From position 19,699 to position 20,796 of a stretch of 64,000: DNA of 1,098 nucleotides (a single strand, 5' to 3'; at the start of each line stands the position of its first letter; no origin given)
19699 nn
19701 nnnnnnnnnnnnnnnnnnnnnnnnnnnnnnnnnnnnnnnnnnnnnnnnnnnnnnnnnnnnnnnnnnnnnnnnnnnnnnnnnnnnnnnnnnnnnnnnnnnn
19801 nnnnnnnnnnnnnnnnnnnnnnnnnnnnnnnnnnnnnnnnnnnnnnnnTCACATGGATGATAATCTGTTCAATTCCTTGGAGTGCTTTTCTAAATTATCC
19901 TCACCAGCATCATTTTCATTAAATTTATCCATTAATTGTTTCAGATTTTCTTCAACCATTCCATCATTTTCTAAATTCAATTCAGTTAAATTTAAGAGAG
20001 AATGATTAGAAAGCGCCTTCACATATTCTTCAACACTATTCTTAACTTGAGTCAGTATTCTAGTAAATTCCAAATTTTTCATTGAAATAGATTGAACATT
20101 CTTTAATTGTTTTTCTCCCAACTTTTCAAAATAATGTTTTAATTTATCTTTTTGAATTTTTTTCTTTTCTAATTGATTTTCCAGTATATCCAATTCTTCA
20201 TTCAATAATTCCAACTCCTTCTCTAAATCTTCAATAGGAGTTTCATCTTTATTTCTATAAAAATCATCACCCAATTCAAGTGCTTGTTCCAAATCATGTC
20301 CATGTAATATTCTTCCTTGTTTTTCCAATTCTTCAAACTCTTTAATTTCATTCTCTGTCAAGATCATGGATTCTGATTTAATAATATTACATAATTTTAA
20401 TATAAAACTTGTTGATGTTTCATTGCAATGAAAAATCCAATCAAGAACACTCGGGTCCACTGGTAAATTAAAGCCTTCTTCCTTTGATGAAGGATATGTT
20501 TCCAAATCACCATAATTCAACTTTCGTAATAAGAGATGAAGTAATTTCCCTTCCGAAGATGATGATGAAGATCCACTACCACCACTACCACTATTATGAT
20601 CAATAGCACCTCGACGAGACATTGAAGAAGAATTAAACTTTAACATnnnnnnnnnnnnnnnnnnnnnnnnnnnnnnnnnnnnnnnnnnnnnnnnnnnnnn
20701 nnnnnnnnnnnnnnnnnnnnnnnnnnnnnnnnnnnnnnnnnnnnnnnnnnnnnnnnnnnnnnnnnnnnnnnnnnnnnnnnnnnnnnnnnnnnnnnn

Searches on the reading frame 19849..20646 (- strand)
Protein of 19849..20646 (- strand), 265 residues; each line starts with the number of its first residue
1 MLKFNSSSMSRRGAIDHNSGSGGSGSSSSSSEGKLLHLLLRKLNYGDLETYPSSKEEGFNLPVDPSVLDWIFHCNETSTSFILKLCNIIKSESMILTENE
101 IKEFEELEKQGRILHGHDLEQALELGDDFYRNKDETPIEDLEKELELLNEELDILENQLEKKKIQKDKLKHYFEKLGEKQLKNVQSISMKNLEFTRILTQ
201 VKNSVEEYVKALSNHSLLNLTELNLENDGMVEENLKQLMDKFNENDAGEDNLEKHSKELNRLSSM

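Call 86: search_protein_families(library=pfam, proteins=[window:19849-20646:-], max_evalue=0.001)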
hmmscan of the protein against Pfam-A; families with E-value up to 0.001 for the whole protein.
window:19849-20646:- (265 aa): 1 family
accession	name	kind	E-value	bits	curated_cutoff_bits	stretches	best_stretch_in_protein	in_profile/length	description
PF14932.11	HAUS-augmin3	-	3.4e-10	40.3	29.4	1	70-213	1-150/260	HAUS augmin-like complex subunit 3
